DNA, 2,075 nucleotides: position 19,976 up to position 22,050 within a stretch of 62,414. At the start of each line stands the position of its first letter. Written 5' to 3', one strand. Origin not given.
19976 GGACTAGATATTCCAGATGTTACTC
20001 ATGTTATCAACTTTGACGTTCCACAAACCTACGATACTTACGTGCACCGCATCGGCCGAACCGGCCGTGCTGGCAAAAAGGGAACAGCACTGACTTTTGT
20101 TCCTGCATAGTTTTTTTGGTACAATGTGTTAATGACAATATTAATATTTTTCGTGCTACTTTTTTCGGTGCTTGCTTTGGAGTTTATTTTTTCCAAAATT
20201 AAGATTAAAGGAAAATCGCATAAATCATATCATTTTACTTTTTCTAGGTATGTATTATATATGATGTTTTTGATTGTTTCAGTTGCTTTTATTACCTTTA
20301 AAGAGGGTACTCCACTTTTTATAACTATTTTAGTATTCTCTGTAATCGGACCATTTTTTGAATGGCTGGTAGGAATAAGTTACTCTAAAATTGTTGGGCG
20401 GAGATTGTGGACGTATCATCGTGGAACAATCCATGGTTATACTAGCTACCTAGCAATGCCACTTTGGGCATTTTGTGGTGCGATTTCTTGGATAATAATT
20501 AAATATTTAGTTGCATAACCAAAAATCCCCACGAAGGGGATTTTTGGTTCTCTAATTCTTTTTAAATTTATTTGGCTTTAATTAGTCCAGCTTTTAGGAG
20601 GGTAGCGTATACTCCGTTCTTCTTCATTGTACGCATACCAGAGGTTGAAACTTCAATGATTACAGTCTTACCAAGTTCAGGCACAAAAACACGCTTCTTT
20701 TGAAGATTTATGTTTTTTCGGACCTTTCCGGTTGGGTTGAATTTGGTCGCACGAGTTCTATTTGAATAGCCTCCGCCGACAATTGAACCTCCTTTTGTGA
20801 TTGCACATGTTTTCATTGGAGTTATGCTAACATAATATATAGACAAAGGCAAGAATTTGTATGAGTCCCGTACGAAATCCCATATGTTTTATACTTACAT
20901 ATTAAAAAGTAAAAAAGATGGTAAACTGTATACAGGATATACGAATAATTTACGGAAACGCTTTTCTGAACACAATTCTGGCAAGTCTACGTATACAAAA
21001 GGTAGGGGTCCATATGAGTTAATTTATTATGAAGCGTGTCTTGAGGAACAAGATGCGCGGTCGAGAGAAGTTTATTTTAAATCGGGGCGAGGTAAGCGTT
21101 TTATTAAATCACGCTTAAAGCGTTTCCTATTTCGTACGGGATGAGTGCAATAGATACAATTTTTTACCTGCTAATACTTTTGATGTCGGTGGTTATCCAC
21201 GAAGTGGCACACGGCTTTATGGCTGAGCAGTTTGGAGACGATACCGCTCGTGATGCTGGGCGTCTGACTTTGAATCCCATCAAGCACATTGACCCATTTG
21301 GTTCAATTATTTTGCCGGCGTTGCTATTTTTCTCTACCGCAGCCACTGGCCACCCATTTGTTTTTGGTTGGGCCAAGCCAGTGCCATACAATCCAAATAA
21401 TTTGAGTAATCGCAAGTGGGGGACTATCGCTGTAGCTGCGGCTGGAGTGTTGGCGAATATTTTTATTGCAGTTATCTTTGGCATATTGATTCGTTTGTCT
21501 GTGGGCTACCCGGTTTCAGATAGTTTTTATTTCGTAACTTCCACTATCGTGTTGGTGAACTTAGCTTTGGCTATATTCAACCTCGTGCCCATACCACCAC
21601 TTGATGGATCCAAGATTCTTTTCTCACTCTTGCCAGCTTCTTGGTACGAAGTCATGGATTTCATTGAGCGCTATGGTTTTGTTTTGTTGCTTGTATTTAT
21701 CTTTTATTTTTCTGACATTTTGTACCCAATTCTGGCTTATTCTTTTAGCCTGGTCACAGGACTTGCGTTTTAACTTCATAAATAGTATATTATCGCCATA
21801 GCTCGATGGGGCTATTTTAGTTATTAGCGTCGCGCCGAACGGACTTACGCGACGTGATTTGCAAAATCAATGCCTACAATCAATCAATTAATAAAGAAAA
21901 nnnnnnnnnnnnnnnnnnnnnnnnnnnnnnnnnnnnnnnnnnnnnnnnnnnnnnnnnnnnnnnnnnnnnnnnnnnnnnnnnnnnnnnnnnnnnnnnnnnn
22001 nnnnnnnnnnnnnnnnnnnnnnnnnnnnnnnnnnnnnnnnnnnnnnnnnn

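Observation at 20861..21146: GIY-YIG nuclease gene carried on a 274-bp cassette with perfect 12-bp terminal inverted repeats and a 6-bp target-site-like duplication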

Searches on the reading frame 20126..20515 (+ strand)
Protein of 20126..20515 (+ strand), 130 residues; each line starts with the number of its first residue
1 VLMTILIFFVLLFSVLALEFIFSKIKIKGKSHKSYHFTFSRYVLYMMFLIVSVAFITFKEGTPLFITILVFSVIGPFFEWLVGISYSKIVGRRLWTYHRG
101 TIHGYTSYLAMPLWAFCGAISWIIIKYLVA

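Call 5: search_protein_families(library=pfam, proteins=[window:20126-20515:+], max_evalue=0.01)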
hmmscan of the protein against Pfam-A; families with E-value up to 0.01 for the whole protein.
window:20126-20515:+ (130 aa): 2 families
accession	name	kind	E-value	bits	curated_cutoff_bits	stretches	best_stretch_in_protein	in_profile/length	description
PF06541.16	ABC_trans_CmpB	-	0.00078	20.1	25.9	1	7-126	2-117/151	Putative ABC-transporter type IV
PF05328.17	CybS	-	0.0095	16.1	27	0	28-70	27-68/133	CybS, succinate dehydrogenase cytochrome B small subunit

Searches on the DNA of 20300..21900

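Call 16: search_rna_families(source=window, start=20300, end=21900, threshold=evalue, max_evalue=1)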
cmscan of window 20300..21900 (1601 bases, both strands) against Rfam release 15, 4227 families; matches with E-value up to 1: 4.
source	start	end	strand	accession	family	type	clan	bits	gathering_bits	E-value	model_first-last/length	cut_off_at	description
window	20490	20573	+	RF01770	rimP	Cis-reg; leader;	-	27.7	47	0.062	1-102/102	no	Gammaprotebacteria rimP leader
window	20492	20577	-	RF01770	rimP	Cis-reg; leader;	-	24.4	47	0.31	1-102/102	no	Gammaprotebacteria rimP leader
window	21124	21150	+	RF01081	SBWMV1_UPD-PKe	Cis-reg;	-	23.7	38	0.18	1-26/26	no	Pseudoknot of upstream pseudoknot domain (UPD) of the 3'UTR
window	20509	20557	+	RF04134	MIR7504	Gene; miRNA;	-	21.5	83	0.95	1-124/124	no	MIR7504 microRNA precursor family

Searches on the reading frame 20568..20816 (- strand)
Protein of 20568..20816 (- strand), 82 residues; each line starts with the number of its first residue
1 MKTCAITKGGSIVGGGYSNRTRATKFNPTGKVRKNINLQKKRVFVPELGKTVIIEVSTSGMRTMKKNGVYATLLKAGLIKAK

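Call 5: search_protein_families(library=pfam, proteins=[window:20568-20816:-], max_evalue=0.01)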
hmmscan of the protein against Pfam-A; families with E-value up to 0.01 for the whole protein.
window:20568-20816:- (82 aa): 1 family
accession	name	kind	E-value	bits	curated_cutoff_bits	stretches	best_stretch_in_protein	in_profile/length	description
PF00830.24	Ribosomal_L28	-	3e-09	37.2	27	1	3-67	2-60/60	Ribosomal L28 family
